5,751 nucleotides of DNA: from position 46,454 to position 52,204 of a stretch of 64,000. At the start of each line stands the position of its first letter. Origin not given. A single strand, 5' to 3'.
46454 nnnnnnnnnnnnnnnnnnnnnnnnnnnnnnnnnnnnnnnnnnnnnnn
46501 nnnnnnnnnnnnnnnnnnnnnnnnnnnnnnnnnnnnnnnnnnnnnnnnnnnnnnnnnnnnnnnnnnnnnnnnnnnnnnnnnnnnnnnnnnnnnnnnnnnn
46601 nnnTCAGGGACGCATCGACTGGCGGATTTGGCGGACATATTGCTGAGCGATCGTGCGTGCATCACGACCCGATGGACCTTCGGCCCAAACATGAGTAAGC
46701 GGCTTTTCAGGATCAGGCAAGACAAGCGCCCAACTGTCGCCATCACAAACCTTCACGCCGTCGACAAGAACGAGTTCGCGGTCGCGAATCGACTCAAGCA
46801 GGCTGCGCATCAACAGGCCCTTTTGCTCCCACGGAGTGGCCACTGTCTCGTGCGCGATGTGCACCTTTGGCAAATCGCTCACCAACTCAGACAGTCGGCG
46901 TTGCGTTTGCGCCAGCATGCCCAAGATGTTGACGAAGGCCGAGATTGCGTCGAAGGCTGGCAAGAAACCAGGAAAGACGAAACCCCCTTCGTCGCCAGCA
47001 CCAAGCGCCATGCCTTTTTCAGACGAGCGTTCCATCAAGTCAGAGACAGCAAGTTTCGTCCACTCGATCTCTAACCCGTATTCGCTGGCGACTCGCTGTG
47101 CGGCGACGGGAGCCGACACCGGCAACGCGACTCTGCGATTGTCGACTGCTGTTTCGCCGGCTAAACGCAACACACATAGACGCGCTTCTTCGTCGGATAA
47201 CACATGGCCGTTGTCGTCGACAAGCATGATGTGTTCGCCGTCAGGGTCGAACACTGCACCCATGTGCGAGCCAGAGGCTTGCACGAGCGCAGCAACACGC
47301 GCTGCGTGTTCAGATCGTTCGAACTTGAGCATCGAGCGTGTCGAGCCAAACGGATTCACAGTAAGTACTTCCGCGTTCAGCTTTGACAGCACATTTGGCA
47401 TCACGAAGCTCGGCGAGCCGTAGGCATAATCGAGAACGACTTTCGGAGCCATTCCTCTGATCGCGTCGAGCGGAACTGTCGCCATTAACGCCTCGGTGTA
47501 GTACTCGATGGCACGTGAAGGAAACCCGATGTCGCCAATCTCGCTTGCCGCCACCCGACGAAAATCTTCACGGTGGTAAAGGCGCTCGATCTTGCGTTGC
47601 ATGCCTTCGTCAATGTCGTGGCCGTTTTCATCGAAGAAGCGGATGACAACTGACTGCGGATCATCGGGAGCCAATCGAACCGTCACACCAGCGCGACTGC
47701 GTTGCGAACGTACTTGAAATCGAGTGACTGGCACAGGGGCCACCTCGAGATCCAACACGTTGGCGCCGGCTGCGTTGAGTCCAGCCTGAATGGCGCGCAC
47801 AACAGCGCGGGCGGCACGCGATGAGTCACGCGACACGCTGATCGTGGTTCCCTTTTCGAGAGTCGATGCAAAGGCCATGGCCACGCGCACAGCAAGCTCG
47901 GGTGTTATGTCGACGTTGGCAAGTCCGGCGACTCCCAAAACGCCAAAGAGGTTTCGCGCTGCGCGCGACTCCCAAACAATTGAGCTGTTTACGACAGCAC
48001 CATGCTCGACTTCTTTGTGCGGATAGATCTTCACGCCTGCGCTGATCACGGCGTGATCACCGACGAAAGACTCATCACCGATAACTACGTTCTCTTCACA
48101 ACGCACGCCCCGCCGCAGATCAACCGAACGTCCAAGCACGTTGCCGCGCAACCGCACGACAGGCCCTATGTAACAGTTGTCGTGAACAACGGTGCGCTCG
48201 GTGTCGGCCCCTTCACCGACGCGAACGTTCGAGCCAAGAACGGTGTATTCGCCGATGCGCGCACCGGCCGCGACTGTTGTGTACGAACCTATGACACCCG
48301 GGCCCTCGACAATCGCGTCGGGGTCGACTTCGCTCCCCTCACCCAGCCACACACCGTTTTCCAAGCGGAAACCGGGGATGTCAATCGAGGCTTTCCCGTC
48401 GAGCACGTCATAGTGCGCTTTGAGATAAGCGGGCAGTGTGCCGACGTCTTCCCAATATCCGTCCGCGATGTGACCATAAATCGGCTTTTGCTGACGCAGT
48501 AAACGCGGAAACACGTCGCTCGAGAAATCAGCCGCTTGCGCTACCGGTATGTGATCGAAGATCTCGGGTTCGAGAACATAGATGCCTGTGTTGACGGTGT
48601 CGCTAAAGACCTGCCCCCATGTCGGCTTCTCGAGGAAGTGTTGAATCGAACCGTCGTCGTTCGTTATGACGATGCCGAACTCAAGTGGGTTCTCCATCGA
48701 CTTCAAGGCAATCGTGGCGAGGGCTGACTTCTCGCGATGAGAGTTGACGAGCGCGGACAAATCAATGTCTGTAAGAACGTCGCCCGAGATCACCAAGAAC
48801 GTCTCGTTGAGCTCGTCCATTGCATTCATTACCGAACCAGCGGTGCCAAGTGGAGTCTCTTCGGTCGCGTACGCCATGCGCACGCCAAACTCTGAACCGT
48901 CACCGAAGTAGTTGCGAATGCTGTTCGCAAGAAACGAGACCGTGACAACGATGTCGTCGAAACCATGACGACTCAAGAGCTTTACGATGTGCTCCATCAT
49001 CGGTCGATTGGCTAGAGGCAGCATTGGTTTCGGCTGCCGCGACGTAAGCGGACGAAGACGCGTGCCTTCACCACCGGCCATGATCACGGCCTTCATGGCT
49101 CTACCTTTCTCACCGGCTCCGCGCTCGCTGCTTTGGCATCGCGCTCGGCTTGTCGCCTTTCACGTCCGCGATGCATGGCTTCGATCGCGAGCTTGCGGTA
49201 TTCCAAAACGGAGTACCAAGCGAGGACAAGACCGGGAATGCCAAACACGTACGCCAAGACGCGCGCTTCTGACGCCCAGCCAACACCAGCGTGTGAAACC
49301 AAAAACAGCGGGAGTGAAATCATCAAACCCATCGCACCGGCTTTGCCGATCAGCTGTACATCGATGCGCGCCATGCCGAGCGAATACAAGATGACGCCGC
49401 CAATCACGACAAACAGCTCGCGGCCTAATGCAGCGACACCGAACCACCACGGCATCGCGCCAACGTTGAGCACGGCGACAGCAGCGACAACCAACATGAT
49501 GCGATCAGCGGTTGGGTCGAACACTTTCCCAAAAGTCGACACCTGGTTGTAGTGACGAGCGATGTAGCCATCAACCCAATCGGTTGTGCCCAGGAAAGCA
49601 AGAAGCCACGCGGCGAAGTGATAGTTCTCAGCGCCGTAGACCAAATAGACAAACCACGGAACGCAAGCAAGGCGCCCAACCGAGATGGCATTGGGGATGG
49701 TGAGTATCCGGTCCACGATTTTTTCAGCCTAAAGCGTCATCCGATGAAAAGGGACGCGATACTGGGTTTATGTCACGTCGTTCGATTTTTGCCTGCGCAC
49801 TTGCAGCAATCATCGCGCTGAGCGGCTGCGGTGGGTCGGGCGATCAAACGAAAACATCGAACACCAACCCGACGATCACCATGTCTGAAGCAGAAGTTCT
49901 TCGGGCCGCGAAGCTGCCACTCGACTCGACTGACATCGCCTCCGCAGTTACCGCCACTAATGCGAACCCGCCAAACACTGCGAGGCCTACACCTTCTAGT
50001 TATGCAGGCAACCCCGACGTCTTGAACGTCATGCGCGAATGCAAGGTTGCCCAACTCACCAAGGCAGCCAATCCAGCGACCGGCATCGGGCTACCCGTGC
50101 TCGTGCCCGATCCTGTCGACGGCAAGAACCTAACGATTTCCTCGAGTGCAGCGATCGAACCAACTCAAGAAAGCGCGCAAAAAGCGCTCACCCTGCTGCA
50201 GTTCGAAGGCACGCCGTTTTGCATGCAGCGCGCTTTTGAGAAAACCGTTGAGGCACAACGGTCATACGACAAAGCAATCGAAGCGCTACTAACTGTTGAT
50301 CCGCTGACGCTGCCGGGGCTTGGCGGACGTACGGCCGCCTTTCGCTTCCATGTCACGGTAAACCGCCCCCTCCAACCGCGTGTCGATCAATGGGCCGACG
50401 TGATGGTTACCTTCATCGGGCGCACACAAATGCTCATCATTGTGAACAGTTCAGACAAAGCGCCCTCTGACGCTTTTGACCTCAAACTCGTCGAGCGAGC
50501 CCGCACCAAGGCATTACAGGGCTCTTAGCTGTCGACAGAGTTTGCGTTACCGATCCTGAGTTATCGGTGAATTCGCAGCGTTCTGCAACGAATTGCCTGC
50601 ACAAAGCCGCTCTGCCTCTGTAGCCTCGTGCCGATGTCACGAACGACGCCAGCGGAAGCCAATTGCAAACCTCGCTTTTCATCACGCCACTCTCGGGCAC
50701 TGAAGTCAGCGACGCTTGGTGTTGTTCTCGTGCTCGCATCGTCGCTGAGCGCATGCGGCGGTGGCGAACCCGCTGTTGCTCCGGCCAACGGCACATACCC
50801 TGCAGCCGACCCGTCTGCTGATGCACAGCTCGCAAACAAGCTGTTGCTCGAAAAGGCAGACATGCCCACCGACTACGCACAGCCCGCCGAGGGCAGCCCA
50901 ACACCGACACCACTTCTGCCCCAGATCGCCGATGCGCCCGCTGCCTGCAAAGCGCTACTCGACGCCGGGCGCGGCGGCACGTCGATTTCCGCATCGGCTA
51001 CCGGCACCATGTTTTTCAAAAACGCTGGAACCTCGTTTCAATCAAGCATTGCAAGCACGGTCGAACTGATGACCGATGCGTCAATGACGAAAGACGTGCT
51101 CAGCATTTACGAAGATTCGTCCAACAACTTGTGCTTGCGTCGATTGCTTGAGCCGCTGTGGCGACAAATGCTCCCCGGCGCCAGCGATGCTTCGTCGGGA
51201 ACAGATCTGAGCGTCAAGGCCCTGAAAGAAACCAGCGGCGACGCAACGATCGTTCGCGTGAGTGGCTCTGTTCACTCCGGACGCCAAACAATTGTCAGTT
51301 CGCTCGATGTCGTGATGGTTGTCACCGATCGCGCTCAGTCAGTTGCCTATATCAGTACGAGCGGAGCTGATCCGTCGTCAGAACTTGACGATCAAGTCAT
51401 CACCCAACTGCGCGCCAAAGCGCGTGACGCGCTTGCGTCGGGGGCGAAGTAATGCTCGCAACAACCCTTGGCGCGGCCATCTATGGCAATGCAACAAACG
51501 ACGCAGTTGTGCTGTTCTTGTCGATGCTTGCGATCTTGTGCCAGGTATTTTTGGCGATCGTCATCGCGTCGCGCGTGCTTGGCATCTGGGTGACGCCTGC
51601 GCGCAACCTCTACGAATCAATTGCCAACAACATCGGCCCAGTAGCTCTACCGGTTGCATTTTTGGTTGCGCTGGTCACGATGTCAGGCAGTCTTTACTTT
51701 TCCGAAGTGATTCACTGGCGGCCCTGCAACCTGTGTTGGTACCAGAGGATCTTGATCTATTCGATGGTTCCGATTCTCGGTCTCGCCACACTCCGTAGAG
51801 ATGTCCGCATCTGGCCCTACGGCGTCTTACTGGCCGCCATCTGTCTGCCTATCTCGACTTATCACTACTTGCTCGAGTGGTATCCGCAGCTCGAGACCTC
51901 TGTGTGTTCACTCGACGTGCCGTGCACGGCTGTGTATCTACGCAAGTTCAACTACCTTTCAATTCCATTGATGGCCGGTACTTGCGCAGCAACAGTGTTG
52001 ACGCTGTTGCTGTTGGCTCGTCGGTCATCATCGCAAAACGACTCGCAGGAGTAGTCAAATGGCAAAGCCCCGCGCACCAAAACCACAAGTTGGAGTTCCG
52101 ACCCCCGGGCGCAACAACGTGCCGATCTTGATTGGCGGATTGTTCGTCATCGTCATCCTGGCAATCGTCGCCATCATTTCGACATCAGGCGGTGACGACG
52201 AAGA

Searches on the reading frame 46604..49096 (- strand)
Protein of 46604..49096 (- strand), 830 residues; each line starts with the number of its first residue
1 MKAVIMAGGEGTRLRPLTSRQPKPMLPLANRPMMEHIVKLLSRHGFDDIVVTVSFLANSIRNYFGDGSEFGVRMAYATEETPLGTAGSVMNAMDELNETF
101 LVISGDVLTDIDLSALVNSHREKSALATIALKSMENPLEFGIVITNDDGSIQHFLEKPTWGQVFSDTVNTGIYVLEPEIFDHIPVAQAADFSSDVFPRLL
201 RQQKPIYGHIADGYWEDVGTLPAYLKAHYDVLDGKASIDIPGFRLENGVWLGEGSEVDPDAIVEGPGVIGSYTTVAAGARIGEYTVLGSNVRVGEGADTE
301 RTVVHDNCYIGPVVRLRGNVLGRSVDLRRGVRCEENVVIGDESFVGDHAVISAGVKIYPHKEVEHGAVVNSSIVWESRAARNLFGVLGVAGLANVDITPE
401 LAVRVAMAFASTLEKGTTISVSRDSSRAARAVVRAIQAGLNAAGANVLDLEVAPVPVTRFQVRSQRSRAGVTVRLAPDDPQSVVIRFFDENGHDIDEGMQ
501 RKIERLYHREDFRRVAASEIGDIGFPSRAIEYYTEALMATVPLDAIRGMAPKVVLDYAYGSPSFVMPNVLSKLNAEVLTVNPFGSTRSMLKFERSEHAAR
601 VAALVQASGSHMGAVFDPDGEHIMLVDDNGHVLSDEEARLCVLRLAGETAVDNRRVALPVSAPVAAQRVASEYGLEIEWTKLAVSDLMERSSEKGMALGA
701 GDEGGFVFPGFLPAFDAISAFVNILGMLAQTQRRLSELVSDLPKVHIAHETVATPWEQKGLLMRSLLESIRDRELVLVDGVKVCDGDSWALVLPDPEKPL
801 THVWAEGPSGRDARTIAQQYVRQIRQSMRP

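Call 61: search_protein_families(library=pfam, proteins=[window:46604-49096:-], max_evalue=0.00001)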
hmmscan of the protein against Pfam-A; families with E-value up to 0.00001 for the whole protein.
window:46604-49096:- (830 aa): 7 families
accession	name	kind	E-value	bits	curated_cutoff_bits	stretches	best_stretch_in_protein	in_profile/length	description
PF00483.29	NTP_transferase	-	5e-59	200.3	21.2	1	2-232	1-243/245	Nucleotidyl transferase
PF02878.22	PGM_PMM_I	-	1.7e-21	76.8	22.5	1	382-513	2-137/138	Phosphoglucomutase/phosphomannomutase, alpha/beta/alpha domain I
PF12804.13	NTP_transf_3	-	1.1e-13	52.1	27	1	3-128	1-119/160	MobA-like NTP transferase domain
PF25084.1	LbH_EIF2B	-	2.6e-11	43.9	54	1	250-350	5-104/105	EIF2B subunit epsilon LbH domain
PF00132.30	Hexapep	-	3.1e-11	42.9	27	0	268-294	9-35/36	Bacterial transferase hexapeptide (six repeats)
PF02879.22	PGM_PMM_II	-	4.3e-11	43.7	29.3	1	532-630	2-103/103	Phosphoglucomutase/phosphomannomutase, alpha/beta/alpha domain II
PF02880.22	PGM_PMM_III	-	1.8e-06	28.5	20.7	1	642-744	10-113/115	Phosphoglucomutase/phosphomannomutase, alpha/beta/alpha domain III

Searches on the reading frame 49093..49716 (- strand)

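Call 61: search_protein_families(library=pfam, proteins=[window:49093-49716:-], max_evalue=0.00001)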
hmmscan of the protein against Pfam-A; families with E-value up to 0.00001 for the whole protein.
window:49093-49716:- (207 aa): 1 family
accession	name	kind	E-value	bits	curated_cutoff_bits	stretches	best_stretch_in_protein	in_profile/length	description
PF01066.26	CDP-OH_P_transf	-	5.6e-35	121.4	22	1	5-149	1-138/152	CDP-alcohol phosphatidyltransferase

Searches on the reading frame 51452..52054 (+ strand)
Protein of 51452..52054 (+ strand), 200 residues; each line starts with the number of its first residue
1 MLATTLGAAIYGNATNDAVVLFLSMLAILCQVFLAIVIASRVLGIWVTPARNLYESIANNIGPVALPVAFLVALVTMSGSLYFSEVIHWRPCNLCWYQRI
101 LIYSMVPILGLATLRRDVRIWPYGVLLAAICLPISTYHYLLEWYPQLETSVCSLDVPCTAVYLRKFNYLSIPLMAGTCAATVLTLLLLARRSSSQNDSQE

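Call 62: search_protein_families(library=pfam, proteins=[window:51452-52054:+], max_evalue=0.00001)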
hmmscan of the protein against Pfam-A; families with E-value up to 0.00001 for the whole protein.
window:51452-52054:+ (200 aa): 1 family
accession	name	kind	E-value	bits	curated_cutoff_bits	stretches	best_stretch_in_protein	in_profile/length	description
PF02600.21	DsbB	-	3e-13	50.8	22.1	1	67-186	6-126/148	Disulfide bond formation protein DsbB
